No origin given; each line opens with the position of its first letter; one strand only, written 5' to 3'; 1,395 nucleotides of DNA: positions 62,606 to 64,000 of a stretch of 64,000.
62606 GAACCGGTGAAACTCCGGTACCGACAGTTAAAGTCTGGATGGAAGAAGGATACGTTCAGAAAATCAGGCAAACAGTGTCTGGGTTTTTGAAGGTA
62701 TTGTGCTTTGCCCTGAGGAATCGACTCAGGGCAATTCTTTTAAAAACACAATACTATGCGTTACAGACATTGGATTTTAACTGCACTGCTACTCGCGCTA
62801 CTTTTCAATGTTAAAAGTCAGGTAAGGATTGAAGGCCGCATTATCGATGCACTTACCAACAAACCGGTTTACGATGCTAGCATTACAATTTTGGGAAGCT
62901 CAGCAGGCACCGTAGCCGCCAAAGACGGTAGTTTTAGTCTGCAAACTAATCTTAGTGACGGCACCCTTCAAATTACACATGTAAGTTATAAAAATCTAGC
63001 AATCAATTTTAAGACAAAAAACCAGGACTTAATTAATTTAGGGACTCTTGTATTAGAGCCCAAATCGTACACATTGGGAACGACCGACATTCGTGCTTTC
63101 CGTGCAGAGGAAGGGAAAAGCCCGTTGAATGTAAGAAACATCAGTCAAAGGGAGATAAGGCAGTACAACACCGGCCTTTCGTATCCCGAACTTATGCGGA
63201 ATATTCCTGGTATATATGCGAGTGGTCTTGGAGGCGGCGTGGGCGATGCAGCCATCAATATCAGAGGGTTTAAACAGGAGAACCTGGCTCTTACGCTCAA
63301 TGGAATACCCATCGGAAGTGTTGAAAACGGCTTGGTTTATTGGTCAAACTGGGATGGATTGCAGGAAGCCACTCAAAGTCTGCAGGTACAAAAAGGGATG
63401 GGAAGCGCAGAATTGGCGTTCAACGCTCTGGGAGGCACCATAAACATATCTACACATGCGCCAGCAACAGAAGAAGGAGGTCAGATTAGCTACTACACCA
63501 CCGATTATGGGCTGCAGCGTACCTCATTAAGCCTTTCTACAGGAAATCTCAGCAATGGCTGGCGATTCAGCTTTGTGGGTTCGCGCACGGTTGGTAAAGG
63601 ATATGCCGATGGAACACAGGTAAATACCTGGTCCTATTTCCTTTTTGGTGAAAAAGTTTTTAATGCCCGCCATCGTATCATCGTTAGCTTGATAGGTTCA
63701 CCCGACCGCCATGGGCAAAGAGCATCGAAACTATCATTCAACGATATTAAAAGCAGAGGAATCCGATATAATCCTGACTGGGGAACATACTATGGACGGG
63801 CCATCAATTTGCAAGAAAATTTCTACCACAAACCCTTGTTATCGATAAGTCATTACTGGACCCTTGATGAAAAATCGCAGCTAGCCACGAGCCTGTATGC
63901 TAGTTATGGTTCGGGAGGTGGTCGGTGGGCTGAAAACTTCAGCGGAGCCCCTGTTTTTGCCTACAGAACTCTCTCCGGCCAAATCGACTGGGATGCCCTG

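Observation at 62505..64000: Complete FMN-riboswitch attenuator placed in front of a TonB-dependent outer-membrane receptor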

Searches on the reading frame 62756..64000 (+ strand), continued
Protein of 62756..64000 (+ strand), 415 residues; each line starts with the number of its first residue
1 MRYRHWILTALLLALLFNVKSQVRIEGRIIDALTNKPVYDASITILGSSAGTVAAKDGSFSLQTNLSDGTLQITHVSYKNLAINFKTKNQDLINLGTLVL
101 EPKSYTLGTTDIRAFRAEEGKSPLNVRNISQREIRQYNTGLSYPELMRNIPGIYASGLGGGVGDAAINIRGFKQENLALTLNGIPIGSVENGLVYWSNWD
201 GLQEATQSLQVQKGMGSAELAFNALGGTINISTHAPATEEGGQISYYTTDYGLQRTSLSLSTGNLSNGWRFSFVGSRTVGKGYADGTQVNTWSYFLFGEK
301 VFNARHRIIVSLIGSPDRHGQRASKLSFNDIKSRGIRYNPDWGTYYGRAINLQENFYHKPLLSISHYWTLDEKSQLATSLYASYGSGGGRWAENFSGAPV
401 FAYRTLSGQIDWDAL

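Call 69: search_solved_structures(query=A3, max_evalue=0.001)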
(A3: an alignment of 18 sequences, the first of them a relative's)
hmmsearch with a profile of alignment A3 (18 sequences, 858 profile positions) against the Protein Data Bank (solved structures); distinct sequences matched with E-value up to 0.001: 30.
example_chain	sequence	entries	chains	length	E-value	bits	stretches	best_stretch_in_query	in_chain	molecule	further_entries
9gbc_A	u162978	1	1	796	1.6e-25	92.2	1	1-272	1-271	TonB-linked outer membrane receptor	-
5fr8_A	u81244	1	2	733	4.2e-12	47.8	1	88-249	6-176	TONB-DEPENDENT SIDEROPHORE RECEPTOR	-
5mzs_A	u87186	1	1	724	5.4e-12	47.5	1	102-246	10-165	Ferric enterobactin receptor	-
5m9b_A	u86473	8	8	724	5.4e-12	47.5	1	102-246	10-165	Ferric enterobactin receptor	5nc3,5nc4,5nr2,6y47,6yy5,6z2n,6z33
6i2j_A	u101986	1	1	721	5.4e-12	47.5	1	102-246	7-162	Ferric enterobactin receptor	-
5out_A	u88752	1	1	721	5.4e-12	47.5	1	102-246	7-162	Ferric enterobactin receptor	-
6q5e_A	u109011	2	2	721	5.4e-12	47.5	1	102-246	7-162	Ferric enterobactin receptor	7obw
6r1f_A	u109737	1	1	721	5.4e-12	47.5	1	102-246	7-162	Ferric enterobactin receptor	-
5fp2_A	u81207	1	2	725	1.4e-09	39.5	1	103-245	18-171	FERRIC ENTEROBACTIN RECEPTOR PIRA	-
9hfj_A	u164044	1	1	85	4.4e-09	37.9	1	21-96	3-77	SusC homolog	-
1pnz_A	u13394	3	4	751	1.6e-08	36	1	136-282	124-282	Iron(III) dicitrate transport protein fecA precursor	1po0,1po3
1kmo_A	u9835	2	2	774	1.7e-08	35.9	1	136-282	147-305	Iron(III) dicitrate transport protein fecA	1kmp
2hdf_A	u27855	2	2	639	2.9e-08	35.2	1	113-248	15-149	Colicin I receptor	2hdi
1fep_A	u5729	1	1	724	3.3e-08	35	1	116-243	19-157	FERRIC ENTEROBACTIN RECEPTOR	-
9nn6_A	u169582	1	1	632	3.5e-08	34.9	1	114-248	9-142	Colicin I receptor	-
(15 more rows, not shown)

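Call 73: find_encoding_contigs(protein=P0040, flank=6000, max_places=2)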
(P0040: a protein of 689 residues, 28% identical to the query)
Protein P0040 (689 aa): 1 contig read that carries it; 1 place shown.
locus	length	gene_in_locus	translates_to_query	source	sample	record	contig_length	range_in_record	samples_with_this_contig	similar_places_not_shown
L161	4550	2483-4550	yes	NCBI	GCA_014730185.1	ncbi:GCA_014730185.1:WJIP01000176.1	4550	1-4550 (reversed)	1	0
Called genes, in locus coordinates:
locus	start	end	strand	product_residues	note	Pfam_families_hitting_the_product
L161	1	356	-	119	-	?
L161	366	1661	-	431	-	PF08308:PEGA, PF11551:Omp28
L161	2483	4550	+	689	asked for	PF13620:CarboxypepD_reg, PF13715:CarbopepD_reg_2, PF07715:Plug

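Call 74: find_encoding_contigs(protein=P0035, flank=6000, max_places=2)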
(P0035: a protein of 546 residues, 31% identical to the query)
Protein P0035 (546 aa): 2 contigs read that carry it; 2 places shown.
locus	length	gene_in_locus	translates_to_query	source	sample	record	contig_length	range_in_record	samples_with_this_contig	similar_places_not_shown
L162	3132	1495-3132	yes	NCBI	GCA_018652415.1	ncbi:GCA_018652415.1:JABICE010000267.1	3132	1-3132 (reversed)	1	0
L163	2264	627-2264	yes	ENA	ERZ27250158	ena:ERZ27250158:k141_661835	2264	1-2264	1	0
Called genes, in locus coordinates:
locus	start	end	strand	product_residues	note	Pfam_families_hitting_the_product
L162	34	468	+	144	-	PF01712:dNK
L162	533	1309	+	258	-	PF03767:Acid_phosphat_B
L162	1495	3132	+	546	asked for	PF13620:CarboxypepD_reg, PF13715:CarbopepD_reg_2, PF07715:Plug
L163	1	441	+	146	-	PF03767:Acid_phosphat_B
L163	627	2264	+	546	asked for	PF13620:CarboxypepD_reg, PF13715:CarbopepD_reg_2, PF07715:Plug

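Call 75: find_encoding_contigs(protein=P0036, flank=6000, max_places=2)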
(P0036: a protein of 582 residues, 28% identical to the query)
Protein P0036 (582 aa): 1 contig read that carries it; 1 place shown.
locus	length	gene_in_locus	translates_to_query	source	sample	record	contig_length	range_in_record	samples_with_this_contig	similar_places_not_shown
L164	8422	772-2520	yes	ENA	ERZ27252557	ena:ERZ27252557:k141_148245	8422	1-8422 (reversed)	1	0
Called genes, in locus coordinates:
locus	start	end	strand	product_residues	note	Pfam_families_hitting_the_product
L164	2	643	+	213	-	?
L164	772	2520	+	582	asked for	PF13620:CarboxypepD_reg, PF13715:CarbopepD_reg_2, PF07715:Plug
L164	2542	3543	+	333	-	PF00593:TonB_dep_Rec_b-barrel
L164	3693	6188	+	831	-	PF03104:DNA_pol_B_exo1, PF10108:DNA_pol_B_exo2 (weak), PF00136:DNA_pol_B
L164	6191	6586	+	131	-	PF01467:CTP_transf_like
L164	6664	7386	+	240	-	-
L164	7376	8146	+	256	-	PF25680:Mom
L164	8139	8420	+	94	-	PF05496:RuvB_N, PF13401:AAA_22 (weak), PF00004:AAA (weak)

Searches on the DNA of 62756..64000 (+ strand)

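Call 26: search_rna_families(sources=[L030, L034, L037, L038, L039, L041, L044, L049, L063, L074, L075], threshold=gathering)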
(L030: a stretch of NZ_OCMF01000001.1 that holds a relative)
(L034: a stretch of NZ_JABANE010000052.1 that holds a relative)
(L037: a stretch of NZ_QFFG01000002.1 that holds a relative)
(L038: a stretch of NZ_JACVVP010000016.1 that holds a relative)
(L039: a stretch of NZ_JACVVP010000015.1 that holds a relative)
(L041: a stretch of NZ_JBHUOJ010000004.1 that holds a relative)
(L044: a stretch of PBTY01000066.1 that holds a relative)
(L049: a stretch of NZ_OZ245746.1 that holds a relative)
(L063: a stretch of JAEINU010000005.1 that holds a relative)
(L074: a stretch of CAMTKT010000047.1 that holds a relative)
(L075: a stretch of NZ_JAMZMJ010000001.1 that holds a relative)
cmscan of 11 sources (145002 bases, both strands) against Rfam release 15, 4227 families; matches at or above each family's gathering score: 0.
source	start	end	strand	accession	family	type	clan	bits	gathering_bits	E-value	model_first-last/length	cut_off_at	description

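Call 61: search_rna_families(sources=[L003, L014, L019, L022, L029, L028, L024, L036, L082, L081], threshold=gathering)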
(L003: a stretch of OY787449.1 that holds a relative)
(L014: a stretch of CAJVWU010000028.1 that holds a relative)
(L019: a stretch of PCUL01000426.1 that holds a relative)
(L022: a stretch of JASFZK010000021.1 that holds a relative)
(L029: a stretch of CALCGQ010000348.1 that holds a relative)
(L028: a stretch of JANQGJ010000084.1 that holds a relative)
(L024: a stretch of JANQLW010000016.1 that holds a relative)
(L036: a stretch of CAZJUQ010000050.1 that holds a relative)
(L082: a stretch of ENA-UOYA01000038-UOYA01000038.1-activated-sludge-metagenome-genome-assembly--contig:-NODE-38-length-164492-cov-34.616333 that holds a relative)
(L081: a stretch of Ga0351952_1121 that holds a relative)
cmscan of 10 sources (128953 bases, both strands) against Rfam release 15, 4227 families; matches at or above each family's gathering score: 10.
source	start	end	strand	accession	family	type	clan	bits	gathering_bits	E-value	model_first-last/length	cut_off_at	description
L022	5742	5875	+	RF00050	FMN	Cis-reg; riboswitch;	-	118.2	66.2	1.2e-26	1-138/138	no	FMN riboswitch aptamer (RFN element)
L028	1893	2015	+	RF00050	FMN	Cis-reg; riboswitch;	-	116.4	66.2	3.7e-26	1-138/138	no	FMN riboswitch aptamer (RFN element)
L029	4390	4537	+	RF00050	FMN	Cis-reg; riboswitch;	-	113.8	66.2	1.9e-25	1-138/138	no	FMN riboswitch aptamer (RFN element)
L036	2848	2986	+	RF00050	FMN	Cis-reg; riboswitch;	-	112.4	66.2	4.5e-25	1-138/138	no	FMN riboswitch aptamer (RFN element)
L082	9772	9890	+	RF00050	FMN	Cis-reg; riboswitch;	-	111.2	66.2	9.5e-25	1-138/138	no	FMN riboswitch aptamer (RFN element)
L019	5687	5820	+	RF00050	FMN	Cis-reg; riboswitch;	-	110.7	66.2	1.3e-24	1-138/138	no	FMN riboswitch aptamer (RFN element)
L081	3788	3909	+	RF00050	FMN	Cis-reg; riboswitch;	-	110.1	66.2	2e-24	1-138/138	no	FMN riboswitch aptamer (RFN element)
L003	5717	5858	+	RF00050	FMN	Cis-reg; riboswitch;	-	101.6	66.2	4.1e-22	1-138/138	no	FMN riboswitch aptamer (RFN element)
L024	4438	4587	+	RF00050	FMN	Cis-reg; riboswitch;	-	96.2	66.2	1.2e-20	1-138/138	no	FMN riboswitch aptamer (RFN element)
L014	5700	5849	+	RF00050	FMN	Cis-reg; riboswitch;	-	96.1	66.2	1.2e-20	1-138/138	no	FMN riboswitch aptamer (RFN element)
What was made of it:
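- Ten of ten orthologous elements tested also pass Rfam's threshold at 96-118 bits, and no other family is found in those loci (call 61).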

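Call 77: search_rna_families(sources=[L161, L162, L163, L164], threshold=gathering)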
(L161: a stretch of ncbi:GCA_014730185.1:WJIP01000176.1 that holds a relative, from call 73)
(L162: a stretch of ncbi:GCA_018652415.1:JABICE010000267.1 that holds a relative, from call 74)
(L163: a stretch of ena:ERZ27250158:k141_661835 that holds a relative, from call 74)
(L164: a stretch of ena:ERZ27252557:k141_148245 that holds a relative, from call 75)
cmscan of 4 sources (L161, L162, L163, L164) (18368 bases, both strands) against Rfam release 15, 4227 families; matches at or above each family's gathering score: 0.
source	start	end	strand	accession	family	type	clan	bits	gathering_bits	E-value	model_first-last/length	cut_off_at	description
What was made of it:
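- Tried and rejected: Another riboswitch in front of the paralogous receptors: Rfam at gathering threshold found nothing in 11 non-aptamer loci, nothing besides RF00050 in 10 aptamer loci, and nothing in 4 distant loci (calls 26, 61, 77).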
